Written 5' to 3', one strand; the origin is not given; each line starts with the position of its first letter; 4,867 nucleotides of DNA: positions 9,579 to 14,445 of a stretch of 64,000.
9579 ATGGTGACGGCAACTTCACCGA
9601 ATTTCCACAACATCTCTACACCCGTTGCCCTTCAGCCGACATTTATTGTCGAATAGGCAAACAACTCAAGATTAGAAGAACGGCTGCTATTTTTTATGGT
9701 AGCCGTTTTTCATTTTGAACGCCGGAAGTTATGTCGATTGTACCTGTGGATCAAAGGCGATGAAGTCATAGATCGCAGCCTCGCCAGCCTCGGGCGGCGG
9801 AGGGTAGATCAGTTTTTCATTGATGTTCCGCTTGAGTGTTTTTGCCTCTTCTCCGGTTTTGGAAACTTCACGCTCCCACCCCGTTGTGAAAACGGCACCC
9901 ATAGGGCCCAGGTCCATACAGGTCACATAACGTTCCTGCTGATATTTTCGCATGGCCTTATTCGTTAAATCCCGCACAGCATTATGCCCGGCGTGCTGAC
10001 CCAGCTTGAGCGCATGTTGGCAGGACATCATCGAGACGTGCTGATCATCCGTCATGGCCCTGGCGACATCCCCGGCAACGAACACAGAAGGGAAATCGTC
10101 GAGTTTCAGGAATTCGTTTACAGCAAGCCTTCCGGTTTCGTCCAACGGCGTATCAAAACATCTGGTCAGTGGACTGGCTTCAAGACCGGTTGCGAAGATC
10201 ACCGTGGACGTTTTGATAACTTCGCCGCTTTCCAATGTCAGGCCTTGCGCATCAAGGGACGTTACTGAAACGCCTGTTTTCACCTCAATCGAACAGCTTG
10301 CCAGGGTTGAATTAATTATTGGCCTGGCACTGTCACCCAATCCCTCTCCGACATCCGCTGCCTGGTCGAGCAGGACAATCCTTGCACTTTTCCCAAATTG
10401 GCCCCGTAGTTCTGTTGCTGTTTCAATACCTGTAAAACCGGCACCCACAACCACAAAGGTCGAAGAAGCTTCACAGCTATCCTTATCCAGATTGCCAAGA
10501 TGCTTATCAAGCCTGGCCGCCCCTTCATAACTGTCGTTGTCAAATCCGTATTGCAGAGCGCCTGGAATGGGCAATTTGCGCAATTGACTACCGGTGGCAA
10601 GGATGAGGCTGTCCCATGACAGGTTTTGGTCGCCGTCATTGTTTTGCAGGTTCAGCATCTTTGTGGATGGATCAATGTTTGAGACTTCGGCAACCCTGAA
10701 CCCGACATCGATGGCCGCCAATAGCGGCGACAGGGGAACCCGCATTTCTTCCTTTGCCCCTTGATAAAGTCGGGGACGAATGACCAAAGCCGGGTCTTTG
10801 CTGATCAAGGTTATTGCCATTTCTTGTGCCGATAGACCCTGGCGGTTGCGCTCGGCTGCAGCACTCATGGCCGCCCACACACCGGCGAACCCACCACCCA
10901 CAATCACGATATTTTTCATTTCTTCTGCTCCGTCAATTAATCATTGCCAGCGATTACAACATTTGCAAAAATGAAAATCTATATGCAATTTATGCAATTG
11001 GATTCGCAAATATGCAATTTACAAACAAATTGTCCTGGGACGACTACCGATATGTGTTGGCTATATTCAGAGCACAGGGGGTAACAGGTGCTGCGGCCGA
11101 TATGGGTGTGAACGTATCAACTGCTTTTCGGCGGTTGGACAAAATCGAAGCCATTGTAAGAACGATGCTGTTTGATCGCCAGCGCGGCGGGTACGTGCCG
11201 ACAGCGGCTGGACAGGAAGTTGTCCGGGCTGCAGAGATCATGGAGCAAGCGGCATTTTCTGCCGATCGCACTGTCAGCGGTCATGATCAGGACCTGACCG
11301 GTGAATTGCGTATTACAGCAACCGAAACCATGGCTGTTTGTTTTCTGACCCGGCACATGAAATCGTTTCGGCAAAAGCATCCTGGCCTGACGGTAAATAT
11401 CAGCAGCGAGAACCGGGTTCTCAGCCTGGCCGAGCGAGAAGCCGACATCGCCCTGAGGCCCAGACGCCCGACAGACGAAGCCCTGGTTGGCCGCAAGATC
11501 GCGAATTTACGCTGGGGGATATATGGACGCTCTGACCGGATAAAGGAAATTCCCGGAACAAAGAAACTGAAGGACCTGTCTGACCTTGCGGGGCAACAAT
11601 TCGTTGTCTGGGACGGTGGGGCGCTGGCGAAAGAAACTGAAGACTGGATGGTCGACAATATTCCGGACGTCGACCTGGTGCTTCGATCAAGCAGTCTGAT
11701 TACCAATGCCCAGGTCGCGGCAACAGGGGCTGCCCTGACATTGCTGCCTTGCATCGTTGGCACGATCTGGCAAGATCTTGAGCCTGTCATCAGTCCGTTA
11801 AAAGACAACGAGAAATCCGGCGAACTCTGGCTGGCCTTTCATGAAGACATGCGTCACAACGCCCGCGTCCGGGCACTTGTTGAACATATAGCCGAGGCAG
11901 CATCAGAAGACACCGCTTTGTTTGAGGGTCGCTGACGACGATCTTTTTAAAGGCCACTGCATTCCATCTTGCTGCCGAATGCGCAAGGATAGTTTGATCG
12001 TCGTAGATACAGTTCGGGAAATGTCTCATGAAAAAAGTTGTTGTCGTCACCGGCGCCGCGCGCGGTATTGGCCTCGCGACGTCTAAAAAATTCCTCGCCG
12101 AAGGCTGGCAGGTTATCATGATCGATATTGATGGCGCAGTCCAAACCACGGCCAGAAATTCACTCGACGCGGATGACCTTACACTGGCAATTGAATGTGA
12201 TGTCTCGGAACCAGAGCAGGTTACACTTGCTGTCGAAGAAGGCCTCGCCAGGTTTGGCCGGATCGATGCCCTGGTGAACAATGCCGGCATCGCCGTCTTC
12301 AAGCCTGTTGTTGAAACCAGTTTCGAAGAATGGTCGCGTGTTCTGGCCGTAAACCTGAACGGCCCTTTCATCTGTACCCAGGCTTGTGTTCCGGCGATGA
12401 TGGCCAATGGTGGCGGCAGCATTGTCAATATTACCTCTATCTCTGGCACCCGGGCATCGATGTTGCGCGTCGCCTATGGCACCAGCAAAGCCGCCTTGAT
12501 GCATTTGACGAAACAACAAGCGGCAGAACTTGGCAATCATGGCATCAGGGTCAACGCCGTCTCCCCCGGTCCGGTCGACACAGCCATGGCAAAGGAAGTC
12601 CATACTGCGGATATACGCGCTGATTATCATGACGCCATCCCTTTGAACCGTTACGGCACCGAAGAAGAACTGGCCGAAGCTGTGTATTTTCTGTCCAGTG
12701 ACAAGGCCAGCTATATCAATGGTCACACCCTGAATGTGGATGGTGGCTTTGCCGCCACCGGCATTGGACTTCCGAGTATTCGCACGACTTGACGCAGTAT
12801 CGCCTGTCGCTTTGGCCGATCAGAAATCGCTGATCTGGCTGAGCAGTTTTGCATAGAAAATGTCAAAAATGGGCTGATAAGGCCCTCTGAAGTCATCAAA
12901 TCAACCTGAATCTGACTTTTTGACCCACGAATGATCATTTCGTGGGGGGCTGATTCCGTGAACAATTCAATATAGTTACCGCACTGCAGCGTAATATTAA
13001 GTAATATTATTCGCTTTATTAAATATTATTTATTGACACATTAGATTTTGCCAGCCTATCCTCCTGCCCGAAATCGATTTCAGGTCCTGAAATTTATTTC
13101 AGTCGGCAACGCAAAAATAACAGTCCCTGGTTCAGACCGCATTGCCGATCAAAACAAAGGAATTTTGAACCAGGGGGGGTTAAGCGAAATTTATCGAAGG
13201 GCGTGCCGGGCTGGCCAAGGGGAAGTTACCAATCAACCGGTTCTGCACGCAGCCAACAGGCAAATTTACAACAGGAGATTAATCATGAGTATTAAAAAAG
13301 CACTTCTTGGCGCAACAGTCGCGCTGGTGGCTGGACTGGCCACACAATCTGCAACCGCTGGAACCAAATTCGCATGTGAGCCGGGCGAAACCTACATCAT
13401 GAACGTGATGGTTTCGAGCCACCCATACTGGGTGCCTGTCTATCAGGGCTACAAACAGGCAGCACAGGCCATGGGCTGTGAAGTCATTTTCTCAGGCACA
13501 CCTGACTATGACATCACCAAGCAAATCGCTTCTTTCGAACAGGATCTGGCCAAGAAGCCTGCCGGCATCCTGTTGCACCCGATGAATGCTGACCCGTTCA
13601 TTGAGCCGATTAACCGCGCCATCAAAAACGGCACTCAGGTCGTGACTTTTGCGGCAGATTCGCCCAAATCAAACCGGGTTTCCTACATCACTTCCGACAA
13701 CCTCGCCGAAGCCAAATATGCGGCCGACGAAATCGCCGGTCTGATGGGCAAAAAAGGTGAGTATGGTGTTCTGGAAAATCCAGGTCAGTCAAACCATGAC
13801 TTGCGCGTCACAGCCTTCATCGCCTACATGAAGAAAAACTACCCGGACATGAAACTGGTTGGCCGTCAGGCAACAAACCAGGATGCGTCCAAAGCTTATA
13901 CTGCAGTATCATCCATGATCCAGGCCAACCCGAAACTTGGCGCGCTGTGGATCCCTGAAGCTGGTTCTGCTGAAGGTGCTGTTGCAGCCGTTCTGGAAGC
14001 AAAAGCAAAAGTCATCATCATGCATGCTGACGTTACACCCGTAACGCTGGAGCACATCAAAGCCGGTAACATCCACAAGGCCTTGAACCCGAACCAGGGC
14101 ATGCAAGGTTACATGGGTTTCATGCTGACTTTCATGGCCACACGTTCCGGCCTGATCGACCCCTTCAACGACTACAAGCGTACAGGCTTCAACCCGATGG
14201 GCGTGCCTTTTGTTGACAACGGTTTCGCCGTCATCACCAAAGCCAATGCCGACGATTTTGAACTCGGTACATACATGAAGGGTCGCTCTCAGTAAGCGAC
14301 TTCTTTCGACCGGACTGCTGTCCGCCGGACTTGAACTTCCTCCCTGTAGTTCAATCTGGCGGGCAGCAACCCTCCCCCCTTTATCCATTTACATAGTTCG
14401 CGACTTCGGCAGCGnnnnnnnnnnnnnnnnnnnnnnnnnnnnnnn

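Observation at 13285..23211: Polyol/sugar utilisation operon resembling an erythritol-type (kinase + GlpD-like + SorC) module but with an LsrF/AroA'-type class I aldolase and an AKR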

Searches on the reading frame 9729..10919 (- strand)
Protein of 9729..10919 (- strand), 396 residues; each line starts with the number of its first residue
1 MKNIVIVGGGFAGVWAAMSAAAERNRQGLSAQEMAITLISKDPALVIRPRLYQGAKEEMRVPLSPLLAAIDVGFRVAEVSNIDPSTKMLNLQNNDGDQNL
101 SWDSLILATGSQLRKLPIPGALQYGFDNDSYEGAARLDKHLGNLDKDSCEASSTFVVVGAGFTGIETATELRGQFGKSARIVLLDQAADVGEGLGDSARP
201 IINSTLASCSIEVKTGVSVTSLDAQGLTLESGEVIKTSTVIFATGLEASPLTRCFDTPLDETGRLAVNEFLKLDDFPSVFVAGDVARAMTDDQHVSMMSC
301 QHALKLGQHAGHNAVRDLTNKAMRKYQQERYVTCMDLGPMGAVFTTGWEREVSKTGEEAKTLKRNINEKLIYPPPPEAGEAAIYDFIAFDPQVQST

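Call 14: search_protein_families(library=pfam, proteins=[window:9729-10919:-])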
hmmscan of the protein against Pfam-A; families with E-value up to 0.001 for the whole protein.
window:9729-10919:- (396 aa): 8 families
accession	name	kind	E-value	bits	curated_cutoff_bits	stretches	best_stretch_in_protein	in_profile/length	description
PF07992.20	Pyr_redox_2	-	1.9e-42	146.1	26.1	1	3-305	2-289/291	Pyridine nucleotide-disulphide oxidoreductase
PF01266.30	DAO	-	1.7e-09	38.1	27.9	0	155-193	2-37/353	FAD dependent oxidoreductase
PF13738.12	Pyr_redox_3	-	4.4e-09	36.4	30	1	130-283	142-305/305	Pyridine nucleotide-disulphide oxidoreductase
PF13454.12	NAD_binding_9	-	3.6e-08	34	21.8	0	156-193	1-38/155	FAD-NAD(P)-binding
PF00070.33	Pyr_redox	-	4e-06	27.7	22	1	155-226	2-70/82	Pyridine nucleotide-disulphide oxidoreductase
PF13450.12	NAD_binding_8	-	1.3e-05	25.8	21.9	0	157-191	1-32/68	NAD(P)-binding Rossmann-like domain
PF01134.28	GIDA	-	3.1e-05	23.7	22.1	0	4-23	2-21/391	Glucose inhibited division protein A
PF03486.20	HI0933_like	-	0.00016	21.6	50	0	3-26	2-25/244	HI0933-like protein Rossmann domain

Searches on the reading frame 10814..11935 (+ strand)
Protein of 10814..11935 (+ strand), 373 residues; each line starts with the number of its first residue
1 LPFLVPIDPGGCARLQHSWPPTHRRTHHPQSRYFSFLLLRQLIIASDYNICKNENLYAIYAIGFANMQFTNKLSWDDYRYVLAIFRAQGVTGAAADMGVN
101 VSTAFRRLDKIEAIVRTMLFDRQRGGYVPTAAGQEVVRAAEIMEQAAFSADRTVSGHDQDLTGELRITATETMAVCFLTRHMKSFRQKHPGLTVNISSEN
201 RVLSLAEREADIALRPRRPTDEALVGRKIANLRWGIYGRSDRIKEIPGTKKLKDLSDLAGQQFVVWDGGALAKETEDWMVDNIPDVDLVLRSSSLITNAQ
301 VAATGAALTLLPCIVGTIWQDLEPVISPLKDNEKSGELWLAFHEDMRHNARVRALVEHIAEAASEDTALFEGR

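Call 14: search_protein_families(library=pfam, proteins=[window:10814-11935:+])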
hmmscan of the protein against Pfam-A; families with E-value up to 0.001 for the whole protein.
window:10814-11935:+ (373 aa): 2 families
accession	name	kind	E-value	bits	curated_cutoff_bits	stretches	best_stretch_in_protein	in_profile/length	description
PF03466.25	LysR_substrate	-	8.9e-28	97.5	28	1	159-363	2-208/209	LysR substrate binding domain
PF00126.33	HTH_1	-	8.3e-11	42.1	26.6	1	75-134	1-60/60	Bacterial regulatory helix-turn-helix protein, lysR family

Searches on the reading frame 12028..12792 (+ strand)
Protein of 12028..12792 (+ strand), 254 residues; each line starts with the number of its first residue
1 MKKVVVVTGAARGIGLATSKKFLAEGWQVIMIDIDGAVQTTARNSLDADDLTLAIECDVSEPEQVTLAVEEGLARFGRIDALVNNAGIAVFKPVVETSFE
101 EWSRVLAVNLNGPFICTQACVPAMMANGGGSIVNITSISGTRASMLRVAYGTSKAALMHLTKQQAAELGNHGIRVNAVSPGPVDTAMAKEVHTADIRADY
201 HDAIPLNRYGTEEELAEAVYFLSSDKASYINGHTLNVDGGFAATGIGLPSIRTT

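Call 14: search_protein_families(library=pfam, proteins=[window:12028-12792:+])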
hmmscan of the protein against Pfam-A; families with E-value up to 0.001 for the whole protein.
window:12028-12792:+ (254 aa): 5 families
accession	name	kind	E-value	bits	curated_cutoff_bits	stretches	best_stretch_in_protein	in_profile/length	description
PF13561.12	adh_short_C2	-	8.5e-72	242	27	1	9-241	1-235/236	Enoyl-(Acyl carrier protein) reductase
PF00106.31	adh_short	-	1.4e-58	198.1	26.6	1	3-192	1-191/195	short chain dehydrogenase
PF08659.16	KR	-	1.8e-10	41.4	22.6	1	5-166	3-165/180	KR domain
PF23441.1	SDR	-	2.5e-06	27.5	27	1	34-240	45-254/258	SDR-like rossmann domain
PF01370.27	Epimerase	-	0.0002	21.3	20.9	1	5-168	1-160/240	NAD dependent epimerase/dehydratase family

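Call 62: search_protein_families(library=ncbifam, proteins=[window:12028-12792:+], max_evalue=1e-10)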
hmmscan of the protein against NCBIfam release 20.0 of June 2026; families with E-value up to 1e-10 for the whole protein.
window:12028-12792:+ (254 aa): 223 families (the best 25 are shown)
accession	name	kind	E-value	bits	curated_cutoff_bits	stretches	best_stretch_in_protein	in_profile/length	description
NF005559.1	PRK07231.1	subfamily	1e-74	251.2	215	1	2-241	4-247/249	glucose 1-dehydrogenase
NF052558.1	MBtsdlDhBudC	equivalog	2.9e-68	230.2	270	1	2-244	3-244/250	meso-2,3-butanediol dehydrogenase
NF009466.0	PRK12826.1-2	subfamily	3.6e-68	229.7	222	1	1-242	2-245/248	3-oxoacyl-ACP reductase FabG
NF004198.0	PRK05653.1-3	equivalog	8.7e-68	228.4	296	1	2-241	7-246/248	3-oxoacyl-ACP reductase FabG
NF004791.0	PRK06138.1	equivalog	2.1e-64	217.2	312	1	2-243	5-251/252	SDR family oxidoreductase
NF005067.0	PRK06484.1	equivalog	3.5e-64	217.2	713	1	2-245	9-255/524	short chain dehydrogenase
TIGR01830.1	3oxo_ACP_reduc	equivalog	2.4e-63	214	297.75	1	5-241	1-238/239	3-oxoacyl-[acyl-carrier-protein] reductase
NF005309.0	PRK06841.1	subfamily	2.4e-62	210.8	286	1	2-242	15-253/255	GolD/DthD family dehydrogenase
NF004818.0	PRK06172.1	equivalog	3.8e-59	200.1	336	1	2-243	7-252/253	SDR family oxidoreductase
NF005853.0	PRK07774.1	equivalog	8.1e-59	199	303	1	2-241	6-246/250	SDR family oxidoreductase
NF009464.0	PRK12824.1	subfamily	4.2e-58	196.9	269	1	1-241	1-242/245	3-oxoacyl-ACP reductase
NF009384.0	PRK12743.1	equivalog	9.2e-58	195.5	264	1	1-244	5-250/258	SDR family oxidoreductase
NF009093.0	PRK12429.1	subfamily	1.5e-56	191.5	258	1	2-243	5-258/259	3-hydroxybutyrate dehydrogenase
NF005469.0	PRK07063.1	equivalog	2.2e-56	191.3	306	1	2-242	7-255/260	SDR family oxidoreductase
NF053701.1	CsHdxCHCADhChcB2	equivalog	1.3e-55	188.6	350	1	2-243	3-244/245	cis-4-hydroxycyclohexanecarboxylate dehydrogenase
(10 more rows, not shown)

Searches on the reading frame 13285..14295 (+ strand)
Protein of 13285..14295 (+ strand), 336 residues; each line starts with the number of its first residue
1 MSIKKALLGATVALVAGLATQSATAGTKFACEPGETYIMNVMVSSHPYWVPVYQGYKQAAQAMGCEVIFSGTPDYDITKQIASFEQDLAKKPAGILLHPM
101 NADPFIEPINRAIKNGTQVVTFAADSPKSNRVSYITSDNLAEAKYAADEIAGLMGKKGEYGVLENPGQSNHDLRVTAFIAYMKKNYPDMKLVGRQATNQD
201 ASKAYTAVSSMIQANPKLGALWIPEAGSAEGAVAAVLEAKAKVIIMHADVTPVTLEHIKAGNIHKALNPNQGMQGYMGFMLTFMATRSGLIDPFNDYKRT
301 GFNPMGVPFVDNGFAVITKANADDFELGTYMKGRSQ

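Call 3: search_protein_families(library=pfam, proteins=[window:13285-14295:+])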
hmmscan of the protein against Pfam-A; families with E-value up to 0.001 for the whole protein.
window:13285-14295:+ (336 aa): 2 families
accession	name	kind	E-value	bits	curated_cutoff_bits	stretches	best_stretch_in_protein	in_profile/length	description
PF13407.12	Peripla_BP_4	-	1.4e-53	182.6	35.1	1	43-284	7-252/258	Periplasmic binding protein domain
PF00532.27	Peripla_BP_1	-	7.3e-06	26.1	22.2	1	44-238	11-203/281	Periplasmic binding proteins and sugar binding domain of LacI family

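Call 4: search_protein_families(library=ncbifam, proteins=[window:13285-14295:+])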
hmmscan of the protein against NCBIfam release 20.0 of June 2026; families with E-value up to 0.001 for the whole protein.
window:13285-14295:+ (336 aa): 6 families
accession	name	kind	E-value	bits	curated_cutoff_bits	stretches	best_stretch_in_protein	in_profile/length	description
NF007254.0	PRK09701.1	equivalog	4.7e-23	81.8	335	1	36-292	26-293/311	D-allose transporter substrate-binding protein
NF007936.0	PRK10653.1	equivalog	4.2e-15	55.8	337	1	31-268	23-259/295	ribose ABC transporter substrate-binding protein RbsB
NF052284.1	rhzpin_SBP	equivalog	1.1e-14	54.3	420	1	44-289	11-258/289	rhizopine catabolism ABC transporter substrate-binding protein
NF011937.0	PRK15408.1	equivalog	3.4e-12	45.9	384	1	52-265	45-262/340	autoinducer 2 ABC transporter substrate-binding protein LsrB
TIGR02637.1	RhaS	equivalog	1.6e-11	44.1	342.25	1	46-242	10-210/302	rhamnose ABC transporter substrate-binding protein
TIGR02634.1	xylF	equivalog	3.2e-05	23.7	389.55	1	56-247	20-216/302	D-xylose ABC transporter substrate-binding protein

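Call 9: search_solved_structures(query=window:13285-14295:+, max_evalue=1e-10)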
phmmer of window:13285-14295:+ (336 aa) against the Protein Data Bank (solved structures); distinct sequences matched with E-value up to 1e-10: 27.
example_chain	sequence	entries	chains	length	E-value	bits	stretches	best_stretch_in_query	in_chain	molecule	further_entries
7x0g_A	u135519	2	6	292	4.1e-36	128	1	29-290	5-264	CbpA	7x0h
6sw4_A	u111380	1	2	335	7.7e-35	123.8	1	32-325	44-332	Arabinose binding protein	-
3g1w_A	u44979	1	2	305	1.4e-31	113.1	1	34-325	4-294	Sugar ABC transporter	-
2qvc_A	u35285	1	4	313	3.6e-24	88.7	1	43-325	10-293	Sugar ABC transporter, periplasmic sugar-binding protein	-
2h3h_A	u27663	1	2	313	3.8e-24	88.6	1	43-325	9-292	Sugar ABC transporter, periplasmic sugar-binding protein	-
3c6q_B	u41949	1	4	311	8.1e-24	87.6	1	43-325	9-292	Sugar ABC transporter, periplasmic sugar-binding protein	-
2ioy_A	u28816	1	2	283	4.5e-22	81.8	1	42-281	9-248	Periplasmic sugar-binding protein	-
5dkv_A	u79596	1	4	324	5.1e-21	78.4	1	45-283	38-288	ABC transporter substrate binding protein (Ribose)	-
5xsd_A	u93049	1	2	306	5.2e-21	78.3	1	40-279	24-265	Periplasmic binding protein/LacI transcriptional regulator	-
5xsj_X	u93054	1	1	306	3.6e-20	75.6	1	40-279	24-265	Periplasmic binding protein/LacI transcriptional regulator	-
8wl5_A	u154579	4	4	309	4e-20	75.4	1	37-295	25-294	Allose ABC transporter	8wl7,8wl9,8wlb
5xss_X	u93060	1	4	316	4.3e-20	75.3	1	40-279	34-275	Periplasmic binding protein/LacI transcriptional regulator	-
5dte_A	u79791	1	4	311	9e-20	74.3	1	39-267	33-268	Monosaccharide-transporting ATPase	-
1gub_A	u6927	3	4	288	1.3e-19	73.8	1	40-295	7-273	D-ALLOSE-BINDING PERIPLASMIC PROTEIN | PROTEIN (PRECURSOR OF PERIPLASMIC SUGAR RECEPTOR)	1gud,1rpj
4rxt_A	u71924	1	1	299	8.9e-19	71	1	45-287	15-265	Sugar ABC transporter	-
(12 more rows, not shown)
